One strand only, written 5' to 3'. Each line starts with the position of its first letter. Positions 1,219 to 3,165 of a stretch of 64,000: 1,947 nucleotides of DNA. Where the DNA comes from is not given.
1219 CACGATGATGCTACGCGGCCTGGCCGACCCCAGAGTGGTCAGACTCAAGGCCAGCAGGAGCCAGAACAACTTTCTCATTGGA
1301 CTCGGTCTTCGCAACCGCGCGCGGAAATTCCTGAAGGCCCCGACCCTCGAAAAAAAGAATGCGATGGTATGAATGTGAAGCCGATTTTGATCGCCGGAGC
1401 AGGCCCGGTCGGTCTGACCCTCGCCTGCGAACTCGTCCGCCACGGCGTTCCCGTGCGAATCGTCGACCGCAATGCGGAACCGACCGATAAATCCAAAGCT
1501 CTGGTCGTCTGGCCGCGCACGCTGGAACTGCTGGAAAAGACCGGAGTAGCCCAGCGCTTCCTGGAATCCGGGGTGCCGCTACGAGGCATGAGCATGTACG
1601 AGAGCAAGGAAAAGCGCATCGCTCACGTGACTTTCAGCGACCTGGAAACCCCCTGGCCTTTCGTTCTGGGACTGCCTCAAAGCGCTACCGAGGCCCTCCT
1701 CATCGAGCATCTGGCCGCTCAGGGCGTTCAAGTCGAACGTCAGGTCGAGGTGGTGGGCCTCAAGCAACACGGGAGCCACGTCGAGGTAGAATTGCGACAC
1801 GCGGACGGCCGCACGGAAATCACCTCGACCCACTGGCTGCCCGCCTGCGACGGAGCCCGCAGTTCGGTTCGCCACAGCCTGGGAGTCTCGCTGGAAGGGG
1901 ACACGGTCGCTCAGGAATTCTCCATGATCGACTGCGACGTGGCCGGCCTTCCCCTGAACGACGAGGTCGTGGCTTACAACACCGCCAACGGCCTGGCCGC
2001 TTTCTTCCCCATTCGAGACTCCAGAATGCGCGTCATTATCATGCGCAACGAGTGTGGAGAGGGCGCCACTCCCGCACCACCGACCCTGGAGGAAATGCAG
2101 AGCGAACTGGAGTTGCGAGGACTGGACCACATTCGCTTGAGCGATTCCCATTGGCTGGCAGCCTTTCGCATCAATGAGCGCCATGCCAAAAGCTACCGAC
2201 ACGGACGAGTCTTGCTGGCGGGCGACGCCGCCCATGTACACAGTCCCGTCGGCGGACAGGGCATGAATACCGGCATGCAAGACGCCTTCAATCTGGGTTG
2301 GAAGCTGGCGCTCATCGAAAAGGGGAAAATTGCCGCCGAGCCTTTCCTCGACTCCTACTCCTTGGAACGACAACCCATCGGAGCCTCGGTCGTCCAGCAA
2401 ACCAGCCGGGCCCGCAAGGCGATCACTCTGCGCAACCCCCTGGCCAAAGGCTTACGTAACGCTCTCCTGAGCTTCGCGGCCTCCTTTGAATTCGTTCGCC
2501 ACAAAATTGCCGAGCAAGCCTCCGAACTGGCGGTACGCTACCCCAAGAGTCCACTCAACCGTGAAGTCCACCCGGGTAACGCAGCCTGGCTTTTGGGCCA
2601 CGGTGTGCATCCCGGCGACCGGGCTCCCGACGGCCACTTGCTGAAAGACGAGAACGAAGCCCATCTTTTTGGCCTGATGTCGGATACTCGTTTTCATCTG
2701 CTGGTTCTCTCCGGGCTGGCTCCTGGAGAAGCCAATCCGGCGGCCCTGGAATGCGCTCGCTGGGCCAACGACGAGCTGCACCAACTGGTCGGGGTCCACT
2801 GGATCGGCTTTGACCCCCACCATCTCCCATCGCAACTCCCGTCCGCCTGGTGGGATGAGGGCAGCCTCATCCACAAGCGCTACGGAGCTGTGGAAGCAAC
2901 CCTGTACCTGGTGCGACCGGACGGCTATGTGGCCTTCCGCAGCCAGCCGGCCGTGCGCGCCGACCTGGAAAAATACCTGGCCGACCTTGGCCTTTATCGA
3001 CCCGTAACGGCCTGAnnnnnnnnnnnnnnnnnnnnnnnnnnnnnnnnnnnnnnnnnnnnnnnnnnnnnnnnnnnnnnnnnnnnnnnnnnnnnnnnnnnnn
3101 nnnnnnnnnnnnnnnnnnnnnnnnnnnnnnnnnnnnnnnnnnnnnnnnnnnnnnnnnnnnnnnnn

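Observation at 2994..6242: Precursor-less DUF692 (MNIO) / DUF2063 pair translationally coupled to a secreted 5'-nucleotidase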

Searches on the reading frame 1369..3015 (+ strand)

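Call 3: search_protein_families(library=pfam, proteins=[window:1369-3015:+], max_evalue=0.01)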
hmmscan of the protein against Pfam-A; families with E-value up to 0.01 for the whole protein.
window:1369-3015:+ (548 aa): 8 families
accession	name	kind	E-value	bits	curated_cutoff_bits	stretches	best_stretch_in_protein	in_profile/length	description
PF01494.25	FAD_binding_3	-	5.5e-83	279.5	22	1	6-345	4-349/349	FAD binding domain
PF21274.3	Rng_hyd_C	-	1e-08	35.9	27.5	1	415-538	4-101/107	Aromatic-ring hydroxylase, C-terminal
PF00070.33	Pyr_redox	-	1.9e-05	25.5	22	1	6-39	2-35/82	Pyridine nucleotide-disulphide oxidoreductase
PF07992.20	Pyr_redox_2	-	3.1e-05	24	26.1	0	5-61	144-199/291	Pyridine nucleotide-disulphide oxidoreductase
PF01266.30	DAO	-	0.00013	22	27.9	0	6-39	2-35/353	FAD dependent oxidoreductase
PF13450.12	NAD_binding_8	-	0.0012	19.5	21.9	1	8-38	1-31/68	NAD(P)-binding Rossmann-like domain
PF02558.23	ApbA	-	0.0028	17.7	22.2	1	6-38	1-32/150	Ketopantoate reductase PanE/ApbA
PF07976.19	Phe_hydrox_dim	-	0.0067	16.8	24.9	0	499-539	149-191/197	Phenol hydroxylase, C-terminal dimerisation domain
